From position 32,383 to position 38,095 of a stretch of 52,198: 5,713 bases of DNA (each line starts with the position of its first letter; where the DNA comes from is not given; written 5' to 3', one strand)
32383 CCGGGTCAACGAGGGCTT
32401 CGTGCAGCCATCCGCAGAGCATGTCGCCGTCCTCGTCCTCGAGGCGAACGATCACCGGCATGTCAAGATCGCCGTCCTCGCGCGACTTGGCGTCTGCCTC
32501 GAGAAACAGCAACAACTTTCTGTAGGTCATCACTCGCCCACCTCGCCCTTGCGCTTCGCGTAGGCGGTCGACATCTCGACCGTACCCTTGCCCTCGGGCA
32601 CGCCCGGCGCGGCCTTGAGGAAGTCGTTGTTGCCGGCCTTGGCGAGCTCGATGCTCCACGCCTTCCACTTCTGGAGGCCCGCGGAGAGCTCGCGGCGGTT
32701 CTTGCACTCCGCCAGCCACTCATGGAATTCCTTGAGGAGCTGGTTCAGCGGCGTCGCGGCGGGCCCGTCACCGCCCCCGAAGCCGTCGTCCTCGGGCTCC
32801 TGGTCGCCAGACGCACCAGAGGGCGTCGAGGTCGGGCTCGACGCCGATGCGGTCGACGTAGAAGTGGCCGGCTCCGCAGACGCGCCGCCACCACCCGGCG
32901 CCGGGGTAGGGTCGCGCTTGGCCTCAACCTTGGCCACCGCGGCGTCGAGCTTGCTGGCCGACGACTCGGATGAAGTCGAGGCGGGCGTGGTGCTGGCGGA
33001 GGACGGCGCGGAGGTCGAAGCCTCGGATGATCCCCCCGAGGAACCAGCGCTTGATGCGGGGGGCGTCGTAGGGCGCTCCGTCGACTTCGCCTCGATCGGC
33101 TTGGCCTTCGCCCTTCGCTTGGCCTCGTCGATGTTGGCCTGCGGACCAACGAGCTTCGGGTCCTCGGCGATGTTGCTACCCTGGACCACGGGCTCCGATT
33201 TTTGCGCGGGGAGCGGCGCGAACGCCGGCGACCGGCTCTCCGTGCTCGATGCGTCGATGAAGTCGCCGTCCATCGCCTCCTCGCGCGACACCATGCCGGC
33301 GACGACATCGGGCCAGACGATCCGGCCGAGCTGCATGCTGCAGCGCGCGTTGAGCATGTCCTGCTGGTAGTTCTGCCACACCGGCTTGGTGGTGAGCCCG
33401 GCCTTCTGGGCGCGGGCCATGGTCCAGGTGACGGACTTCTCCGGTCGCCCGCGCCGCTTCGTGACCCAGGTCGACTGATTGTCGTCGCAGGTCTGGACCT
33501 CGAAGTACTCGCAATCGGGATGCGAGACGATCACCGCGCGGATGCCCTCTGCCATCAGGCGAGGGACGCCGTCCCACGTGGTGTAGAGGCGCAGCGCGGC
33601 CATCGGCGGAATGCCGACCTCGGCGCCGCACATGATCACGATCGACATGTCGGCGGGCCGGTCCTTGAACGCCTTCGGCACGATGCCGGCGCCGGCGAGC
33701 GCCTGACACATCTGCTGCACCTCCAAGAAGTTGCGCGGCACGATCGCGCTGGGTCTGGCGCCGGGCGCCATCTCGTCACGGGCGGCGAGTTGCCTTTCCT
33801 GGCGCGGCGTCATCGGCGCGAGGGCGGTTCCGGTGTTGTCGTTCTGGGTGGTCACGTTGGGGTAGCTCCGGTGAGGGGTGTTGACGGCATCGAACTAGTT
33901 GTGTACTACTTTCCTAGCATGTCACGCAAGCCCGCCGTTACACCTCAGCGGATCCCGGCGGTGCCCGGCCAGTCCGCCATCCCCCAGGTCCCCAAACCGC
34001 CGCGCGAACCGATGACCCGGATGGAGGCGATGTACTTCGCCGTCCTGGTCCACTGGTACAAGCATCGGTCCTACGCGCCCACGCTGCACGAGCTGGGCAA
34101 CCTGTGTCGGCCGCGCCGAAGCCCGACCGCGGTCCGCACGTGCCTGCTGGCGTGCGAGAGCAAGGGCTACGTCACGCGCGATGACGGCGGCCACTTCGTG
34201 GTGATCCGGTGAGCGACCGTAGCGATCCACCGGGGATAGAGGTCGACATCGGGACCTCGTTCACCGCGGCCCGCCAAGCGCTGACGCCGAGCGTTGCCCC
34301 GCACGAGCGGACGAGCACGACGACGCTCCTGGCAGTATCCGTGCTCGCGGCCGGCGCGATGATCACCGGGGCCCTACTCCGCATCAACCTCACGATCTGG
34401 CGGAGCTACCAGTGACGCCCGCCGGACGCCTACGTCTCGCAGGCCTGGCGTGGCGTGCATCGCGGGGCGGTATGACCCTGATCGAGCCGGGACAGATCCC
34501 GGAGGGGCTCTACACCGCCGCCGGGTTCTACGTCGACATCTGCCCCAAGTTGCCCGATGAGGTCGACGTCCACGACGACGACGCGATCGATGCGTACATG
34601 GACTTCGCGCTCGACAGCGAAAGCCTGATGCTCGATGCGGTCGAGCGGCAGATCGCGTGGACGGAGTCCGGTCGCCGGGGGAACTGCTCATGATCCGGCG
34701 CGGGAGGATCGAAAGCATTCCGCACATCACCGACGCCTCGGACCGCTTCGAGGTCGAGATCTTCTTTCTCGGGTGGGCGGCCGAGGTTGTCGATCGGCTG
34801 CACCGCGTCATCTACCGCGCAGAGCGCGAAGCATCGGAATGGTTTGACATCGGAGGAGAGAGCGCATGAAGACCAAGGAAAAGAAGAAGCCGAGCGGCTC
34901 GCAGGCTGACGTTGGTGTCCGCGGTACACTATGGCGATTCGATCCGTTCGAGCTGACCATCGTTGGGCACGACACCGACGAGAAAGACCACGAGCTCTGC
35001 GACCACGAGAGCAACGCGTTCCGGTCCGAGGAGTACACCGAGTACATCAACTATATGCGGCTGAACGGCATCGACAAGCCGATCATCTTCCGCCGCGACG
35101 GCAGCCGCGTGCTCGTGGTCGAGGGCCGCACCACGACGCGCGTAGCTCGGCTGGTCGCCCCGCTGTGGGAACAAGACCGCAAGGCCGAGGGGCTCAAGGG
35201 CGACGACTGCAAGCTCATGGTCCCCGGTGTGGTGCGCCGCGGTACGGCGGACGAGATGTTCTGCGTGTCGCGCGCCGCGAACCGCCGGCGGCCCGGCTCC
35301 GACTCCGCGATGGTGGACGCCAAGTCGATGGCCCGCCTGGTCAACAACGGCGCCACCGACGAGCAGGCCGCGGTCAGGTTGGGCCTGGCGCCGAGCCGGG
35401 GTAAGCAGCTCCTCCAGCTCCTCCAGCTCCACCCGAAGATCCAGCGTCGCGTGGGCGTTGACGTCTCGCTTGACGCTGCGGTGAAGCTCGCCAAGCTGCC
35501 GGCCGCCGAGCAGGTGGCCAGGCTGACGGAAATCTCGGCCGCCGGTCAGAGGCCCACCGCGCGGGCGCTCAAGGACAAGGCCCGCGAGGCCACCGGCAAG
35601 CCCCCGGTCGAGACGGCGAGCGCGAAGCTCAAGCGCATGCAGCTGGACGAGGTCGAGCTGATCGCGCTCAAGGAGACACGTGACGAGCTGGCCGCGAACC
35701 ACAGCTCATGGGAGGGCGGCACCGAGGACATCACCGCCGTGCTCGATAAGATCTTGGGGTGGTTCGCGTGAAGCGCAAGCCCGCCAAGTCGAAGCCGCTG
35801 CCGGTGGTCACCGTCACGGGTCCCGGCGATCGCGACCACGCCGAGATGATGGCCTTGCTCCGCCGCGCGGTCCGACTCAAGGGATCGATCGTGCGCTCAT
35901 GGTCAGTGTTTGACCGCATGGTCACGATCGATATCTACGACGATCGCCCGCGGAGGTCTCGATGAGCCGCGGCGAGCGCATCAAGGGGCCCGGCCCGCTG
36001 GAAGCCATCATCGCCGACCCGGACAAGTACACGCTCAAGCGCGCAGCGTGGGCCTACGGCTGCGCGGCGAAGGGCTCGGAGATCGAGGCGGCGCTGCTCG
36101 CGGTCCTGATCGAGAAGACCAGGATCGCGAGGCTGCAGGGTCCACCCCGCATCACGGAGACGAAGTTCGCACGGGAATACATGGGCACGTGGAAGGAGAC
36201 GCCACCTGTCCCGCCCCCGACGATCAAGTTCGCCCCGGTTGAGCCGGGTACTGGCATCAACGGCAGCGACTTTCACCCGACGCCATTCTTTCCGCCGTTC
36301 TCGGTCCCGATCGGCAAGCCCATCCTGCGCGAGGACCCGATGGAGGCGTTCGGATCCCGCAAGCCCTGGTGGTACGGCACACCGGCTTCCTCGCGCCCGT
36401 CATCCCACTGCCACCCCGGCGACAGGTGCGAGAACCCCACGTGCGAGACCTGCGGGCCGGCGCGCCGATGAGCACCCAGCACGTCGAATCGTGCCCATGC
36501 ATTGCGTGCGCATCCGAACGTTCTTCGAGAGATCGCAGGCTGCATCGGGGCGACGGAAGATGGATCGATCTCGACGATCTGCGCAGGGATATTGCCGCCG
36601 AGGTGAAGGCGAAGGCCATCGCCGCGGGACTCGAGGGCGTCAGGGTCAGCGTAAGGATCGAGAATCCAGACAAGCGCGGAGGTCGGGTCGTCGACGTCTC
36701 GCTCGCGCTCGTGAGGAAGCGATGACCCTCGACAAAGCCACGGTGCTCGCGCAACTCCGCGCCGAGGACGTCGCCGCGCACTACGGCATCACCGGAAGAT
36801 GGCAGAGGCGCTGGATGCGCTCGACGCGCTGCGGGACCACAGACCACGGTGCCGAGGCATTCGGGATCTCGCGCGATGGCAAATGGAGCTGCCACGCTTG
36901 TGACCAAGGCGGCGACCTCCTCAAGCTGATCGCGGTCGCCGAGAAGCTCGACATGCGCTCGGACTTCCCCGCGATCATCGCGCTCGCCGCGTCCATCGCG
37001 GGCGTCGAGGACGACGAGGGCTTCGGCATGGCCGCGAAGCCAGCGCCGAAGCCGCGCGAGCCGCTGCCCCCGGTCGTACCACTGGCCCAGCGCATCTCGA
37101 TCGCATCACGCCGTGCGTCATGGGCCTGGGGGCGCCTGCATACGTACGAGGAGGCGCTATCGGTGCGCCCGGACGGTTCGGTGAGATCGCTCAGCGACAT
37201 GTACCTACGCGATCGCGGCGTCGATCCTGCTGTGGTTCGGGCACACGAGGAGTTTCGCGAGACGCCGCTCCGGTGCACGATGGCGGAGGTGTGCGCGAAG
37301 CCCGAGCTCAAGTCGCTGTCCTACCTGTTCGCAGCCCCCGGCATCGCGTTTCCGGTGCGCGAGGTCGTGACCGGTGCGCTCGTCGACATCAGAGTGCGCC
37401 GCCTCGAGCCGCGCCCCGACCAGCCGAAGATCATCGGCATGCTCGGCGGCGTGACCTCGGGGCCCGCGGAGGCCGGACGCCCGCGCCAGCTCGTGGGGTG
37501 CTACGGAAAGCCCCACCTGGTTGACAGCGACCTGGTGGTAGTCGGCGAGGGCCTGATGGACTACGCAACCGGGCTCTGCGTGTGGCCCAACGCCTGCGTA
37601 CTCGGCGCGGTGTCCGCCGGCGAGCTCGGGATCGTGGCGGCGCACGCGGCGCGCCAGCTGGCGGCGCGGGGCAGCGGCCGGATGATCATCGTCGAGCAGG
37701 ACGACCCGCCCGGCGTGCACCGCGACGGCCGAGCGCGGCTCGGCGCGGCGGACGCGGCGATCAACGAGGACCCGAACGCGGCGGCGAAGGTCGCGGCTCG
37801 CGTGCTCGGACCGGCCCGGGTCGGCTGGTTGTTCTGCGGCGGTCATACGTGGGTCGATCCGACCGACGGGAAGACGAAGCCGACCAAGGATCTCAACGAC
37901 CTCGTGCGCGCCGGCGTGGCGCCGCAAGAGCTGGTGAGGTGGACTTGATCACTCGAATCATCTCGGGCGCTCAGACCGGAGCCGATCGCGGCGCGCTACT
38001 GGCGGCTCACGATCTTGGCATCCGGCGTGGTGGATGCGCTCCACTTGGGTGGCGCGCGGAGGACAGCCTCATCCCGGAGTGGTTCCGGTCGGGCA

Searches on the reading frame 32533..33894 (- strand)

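Call 33: search_protein_families(library=pfam, max_evalue=0.01, proteins=[window:32533-33894:-])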
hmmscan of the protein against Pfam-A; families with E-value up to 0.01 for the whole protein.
window:32533-33894:- (454 aa): 0 families

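Call 90: search_protein_families(library=phrogs, max_evalue=0.001, proteins=[window:32533-33855:-])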
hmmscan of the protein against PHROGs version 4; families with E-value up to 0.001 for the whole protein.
window:32533-33855:- (441 aa): 2 families
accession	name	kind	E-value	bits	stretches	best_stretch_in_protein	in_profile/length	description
phrog_4171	-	DNA, RNA and nucleotide metabolism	3.3e-20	74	1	12-305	16-311/392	RecT-like ssDNA annealing protein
phrog_561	-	DNA, RNA and nucleotide metabolism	5.2e-20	73.3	1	39-335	298-590/633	RecT-like ssDNA annealing protein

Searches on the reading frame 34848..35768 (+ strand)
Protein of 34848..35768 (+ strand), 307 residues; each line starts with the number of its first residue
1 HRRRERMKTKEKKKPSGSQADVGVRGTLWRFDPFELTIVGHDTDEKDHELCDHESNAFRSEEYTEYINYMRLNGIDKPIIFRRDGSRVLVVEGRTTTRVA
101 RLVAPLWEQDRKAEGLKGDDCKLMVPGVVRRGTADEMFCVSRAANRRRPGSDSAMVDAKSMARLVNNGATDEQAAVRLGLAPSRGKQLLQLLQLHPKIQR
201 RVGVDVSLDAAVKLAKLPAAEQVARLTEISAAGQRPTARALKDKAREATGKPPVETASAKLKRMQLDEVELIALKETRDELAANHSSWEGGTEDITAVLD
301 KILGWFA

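Call 33: search_protein_families(library=pfam, max_evalue=0.01, proteins=[window:34848-35768:+])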
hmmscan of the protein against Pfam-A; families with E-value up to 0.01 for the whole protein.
window:34848-35768:+ (307 aa): 1 family
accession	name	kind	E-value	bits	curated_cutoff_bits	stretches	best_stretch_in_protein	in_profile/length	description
PF17762.8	HTH_ParB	-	0.0013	19.3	22.6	1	155-229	6-83/102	ParB HTH domain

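Call 90: search_protein_families(library=phrogs, max_evalue=0.001, proteins=[window:34866-35768:+])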
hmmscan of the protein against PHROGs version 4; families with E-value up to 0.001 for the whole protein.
window:34866-35768:+ (301 aa): 1 family
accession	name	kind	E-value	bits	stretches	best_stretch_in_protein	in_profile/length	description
phrog_1033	-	DNA, RNA and nucleotide metabolism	2e-15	58.4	1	15-271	25-269/334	ParB-like partition protein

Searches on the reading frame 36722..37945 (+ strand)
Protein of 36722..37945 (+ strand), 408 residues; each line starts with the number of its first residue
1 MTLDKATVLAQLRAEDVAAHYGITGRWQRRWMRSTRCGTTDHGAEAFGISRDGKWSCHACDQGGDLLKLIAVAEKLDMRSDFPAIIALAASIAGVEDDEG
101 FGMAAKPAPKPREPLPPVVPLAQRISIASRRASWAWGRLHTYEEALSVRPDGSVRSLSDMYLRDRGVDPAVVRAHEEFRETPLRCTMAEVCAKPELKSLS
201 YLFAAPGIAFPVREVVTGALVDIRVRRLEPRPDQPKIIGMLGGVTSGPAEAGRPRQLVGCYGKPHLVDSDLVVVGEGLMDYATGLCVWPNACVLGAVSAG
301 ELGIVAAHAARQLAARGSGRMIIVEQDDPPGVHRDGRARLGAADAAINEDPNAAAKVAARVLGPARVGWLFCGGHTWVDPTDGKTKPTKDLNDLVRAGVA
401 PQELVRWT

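Call 90: search_protein_families(library=phrogs, max_evalue=0.001, proteins=[window:36722-37945:+])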
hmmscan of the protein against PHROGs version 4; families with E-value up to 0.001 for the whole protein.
window:36722-37945:+ (408 aa): 1 family
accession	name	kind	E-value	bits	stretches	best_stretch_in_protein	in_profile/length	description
phrog_47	-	DNA, RNA and nucleotide metabolism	0.00045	19.8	0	13-71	30-93/947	DNA primase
